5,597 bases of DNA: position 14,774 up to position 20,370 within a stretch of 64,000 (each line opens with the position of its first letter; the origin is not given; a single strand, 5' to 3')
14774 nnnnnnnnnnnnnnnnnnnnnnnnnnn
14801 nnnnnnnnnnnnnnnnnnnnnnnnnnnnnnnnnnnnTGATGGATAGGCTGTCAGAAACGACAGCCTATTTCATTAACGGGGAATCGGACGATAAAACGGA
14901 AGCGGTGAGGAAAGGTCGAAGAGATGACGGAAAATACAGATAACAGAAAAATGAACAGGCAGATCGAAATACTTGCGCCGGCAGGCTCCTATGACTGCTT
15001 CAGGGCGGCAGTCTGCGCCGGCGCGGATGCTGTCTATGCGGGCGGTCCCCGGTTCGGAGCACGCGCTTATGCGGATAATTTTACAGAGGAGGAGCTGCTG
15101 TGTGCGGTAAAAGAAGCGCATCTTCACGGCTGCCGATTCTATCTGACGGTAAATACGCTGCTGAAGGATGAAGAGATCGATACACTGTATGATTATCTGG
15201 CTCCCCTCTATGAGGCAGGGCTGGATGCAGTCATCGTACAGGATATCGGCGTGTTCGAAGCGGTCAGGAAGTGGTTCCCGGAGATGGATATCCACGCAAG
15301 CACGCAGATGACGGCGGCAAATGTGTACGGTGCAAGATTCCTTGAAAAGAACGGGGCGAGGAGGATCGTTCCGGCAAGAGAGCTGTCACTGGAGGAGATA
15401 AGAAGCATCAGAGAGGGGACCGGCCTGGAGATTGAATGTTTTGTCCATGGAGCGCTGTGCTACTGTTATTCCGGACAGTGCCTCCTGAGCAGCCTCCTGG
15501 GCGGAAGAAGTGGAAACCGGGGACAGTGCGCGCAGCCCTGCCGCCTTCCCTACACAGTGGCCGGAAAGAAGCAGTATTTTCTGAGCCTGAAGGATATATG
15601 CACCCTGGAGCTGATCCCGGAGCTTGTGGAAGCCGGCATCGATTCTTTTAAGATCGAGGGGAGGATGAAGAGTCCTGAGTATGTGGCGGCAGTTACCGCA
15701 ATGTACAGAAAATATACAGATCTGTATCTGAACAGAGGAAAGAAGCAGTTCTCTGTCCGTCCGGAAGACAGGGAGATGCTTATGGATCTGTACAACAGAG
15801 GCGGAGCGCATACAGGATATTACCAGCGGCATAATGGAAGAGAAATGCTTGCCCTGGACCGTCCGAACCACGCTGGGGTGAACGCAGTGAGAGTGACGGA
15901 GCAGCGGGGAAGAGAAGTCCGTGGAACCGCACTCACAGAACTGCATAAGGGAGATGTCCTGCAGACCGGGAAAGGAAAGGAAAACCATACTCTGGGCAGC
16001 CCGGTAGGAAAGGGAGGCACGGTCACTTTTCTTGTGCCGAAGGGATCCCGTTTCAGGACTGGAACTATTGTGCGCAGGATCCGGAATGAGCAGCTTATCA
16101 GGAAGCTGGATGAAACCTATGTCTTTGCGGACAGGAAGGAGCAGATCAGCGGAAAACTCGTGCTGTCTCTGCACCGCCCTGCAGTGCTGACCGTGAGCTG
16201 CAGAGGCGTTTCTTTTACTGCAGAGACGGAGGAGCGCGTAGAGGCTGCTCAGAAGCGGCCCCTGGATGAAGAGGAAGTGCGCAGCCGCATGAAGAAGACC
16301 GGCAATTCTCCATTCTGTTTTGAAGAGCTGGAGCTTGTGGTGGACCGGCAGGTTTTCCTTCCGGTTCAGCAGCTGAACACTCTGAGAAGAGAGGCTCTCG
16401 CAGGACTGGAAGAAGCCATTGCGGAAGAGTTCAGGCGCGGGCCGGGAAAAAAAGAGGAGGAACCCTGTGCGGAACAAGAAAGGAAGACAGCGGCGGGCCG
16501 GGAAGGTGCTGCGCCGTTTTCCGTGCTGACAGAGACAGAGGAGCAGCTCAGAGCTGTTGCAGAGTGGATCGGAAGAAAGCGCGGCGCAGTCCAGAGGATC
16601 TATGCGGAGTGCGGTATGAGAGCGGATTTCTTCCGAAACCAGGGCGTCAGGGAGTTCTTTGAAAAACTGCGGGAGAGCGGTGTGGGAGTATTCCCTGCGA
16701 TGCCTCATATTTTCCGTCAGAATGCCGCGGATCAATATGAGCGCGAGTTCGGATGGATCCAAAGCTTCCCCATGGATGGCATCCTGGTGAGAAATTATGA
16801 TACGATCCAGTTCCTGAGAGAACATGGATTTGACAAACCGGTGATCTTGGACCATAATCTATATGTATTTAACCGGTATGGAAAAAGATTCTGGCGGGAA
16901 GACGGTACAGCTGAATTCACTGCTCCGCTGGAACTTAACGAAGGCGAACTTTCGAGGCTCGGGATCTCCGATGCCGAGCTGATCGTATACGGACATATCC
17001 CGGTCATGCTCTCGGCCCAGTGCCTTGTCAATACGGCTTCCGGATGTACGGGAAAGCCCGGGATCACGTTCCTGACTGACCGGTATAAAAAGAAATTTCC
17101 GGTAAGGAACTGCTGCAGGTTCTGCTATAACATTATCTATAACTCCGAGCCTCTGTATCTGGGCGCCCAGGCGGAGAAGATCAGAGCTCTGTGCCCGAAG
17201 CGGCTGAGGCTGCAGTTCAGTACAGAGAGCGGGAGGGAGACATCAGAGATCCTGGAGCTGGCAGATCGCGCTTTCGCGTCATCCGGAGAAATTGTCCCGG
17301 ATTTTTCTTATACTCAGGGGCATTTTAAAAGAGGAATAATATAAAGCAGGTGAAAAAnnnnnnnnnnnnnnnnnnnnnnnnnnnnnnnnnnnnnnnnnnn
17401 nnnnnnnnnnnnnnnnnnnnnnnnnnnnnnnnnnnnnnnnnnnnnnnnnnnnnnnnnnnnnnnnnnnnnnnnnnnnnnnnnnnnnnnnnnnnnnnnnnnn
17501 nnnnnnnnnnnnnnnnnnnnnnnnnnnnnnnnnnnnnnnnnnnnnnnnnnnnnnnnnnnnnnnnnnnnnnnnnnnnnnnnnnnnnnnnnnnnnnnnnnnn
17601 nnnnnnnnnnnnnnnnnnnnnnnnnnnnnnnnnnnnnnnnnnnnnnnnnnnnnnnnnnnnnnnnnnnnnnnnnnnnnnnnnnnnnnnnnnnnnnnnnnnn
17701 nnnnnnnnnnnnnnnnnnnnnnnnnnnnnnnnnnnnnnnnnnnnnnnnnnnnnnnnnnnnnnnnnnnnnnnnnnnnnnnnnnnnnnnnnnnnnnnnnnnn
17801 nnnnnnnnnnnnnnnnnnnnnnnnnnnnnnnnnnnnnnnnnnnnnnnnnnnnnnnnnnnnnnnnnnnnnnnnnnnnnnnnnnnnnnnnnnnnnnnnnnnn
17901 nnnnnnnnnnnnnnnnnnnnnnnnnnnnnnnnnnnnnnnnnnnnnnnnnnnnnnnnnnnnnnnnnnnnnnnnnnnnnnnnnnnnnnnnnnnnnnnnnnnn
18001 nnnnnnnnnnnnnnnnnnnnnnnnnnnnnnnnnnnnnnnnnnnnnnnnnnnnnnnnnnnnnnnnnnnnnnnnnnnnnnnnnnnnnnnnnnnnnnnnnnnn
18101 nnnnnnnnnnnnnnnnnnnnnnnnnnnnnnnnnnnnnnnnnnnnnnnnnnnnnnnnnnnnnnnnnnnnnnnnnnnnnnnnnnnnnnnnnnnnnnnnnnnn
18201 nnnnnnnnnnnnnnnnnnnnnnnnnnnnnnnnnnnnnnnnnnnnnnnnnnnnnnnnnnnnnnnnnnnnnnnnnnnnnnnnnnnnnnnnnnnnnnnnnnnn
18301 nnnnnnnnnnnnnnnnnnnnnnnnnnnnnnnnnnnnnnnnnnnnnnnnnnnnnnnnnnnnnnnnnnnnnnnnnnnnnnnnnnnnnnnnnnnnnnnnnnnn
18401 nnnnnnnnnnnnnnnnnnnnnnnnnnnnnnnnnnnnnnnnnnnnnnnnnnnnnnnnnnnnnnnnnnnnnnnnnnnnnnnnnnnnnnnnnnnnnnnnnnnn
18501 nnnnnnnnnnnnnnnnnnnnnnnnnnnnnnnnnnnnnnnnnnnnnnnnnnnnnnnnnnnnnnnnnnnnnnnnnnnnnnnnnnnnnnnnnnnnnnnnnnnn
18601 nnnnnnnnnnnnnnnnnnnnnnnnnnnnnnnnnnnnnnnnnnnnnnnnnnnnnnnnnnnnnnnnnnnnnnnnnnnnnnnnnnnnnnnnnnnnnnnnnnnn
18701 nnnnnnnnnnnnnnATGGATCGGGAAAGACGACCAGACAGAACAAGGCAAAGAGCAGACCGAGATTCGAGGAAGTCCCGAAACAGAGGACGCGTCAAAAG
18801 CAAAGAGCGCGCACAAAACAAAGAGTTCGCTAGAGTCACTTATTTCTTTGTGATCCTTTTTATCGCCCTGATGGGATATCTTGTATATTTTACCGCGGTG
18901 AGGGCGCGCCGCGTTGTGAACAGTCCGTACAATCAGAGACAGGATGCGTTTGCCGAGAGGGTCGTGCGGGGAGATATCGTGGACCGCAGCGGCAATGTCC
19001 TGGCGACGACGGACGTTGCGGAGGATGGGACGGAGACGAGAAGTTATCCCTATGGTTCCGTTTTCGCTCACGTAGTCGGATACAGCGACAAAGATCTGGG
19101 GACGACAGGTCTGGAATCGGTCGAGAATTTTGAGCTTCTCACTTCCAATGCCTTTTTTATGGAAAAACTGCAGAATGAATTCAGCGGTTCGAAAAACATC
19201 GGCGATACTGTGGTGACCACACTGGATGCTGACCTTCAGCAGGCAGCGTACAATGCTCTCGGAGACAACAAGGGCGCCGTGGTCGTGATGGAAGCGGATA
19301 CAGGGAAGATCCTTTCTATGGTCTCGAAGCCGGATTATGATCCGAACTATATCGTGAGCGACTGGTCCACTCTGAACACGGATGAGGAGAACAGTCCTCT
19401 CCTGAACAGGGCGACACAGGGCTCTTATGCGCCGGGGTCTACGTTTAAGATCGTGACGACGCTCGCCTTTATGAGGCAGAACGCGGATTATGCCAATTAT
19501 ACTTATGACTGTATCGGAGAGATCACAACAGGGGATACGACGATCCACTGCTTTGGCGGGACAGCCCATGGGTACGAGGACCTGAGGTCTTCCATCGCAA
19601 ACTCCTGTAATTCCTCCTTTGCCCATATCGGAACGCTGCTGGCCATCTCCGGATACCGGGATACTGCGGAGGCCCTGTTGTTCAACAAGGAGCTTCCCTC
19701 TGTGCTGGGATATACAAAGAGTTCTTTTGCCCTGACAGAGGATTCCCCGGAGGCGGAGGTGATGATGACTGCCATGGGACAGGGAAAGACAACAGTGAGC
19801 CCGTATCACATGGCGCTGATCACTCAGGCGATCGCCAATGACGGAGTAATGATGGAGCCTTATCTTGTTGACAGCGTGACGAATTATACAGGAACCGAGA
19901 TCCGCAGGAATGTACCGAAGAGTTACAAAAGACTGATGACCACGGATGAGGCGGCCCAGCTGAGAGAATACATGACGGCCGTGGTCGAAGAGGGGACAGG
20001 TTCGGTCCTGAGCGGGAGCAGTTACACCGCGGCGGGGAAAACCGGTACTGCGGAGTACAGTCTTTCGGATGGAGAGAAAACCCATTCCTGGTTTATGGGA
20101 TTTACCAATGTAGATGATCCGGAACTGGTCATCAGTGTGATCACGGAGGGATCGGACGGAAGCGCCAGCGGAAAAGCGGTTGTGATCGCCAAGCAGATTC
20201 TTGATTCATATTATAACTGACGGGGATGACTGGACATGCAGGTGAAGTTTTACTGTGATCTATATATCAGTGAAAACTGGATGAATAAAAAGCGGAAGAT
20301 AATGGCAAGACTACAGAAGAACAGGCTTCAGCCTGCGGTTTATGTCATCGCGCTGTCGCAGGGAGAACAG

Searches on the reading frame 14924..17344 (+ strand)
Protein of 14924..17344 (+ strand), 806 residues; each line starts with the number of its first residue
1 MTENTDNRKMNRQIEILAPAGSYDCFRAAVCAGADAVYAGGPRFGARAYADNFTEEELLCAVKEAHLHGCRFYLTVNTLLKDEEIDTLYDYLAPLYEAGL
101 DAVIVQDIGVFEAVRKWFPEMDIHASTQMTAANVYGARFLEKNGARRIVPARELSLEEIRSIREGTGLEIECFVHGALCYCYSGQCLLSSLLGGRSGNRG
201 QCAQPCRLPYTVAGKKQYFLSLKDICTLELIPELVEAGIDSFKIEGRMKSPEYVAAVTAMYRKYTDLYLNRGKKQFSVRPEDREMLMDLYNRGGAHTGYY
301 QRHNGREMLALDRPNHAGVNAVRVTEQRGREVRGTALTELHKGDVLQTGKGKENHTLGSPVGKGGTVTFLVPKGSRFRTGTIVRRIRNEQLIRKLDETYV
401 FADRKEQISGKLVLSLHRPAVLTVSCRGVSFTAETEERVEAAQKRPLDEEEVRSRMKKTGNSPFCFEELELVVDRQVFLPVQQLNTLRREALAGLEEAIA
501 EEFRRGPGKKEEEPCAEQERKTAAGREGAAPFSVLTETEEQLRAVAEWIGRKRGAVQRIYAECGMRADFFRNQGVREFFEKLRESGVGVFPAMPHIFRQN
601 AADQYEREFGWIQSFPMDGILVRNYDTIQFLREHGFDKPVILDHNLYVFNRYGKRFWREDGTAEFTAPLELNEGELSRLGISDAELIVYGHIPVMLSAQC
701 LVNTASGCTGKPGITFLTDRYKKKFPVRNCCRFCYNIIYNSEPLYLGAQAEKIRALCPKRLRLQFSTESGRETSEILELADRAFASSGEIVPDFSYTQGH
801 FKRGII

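Call 67: search_protein_families(library=pfam, proteins=[window:14924-17344:+], max_evalue=0.00001)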
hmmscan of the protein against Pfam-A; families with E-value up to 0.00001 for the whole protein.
window:14924-17344:+ (806 aa): 2 families
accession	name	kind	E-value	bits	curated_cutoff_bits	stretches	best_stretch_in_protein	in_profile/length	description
PF01136.24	Peptidase_U32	-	2e-89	299.3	22.4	1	86-304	2-231/233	Peptidase family U32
PF12392.13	DUF3656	-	1.1e-23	84.5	22.1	1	384-499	2-108/109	Collagenase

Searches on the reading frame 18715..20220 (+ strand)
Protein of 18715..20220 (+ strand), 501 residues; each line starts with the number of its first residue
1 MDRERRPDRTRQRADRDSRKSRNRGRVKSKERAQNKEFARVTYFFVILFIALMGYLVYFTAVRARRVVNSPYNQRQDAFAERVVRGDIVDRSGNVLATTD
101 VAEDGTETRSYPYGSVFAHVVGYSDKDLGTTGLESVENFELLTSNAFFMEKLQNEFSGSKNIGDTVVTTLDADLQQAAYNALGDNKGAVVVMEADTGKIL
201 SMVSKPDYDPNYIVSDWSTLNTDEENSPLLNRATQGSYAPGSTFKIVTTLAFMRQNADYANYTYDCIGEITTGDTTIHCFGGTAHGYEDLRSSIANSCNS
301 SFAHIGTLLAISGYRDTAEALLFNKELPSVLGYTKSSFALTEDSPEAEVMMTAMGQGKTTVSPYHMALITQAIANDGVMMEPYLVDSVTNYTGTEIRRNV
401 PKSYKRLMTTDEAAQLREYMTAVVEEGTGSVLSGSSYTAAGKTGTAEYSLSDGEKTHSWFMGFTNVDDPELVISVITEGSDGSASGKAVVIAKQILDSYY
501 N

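Call 67: search_protein_families(library=pfam, proteins=[window:18715-20220:+], max_evalue=0.00001)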
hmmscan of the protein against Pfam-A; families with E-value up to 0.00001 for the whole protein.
window:18715-20220:+ (501 aa): 2 families
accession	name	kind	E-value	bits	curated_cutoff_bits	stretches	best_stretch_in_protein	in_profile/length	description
PF00905.27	Transpeptidase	-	3e-56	191.2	22.1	1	187-496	1-298/299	Penicillin binding protein transpeptidase domain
PF21922.1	PBP_dimer_2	-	2.5e-13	50.5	27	1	85-166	1-83/83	Penicillin binding protein A dimerisation domain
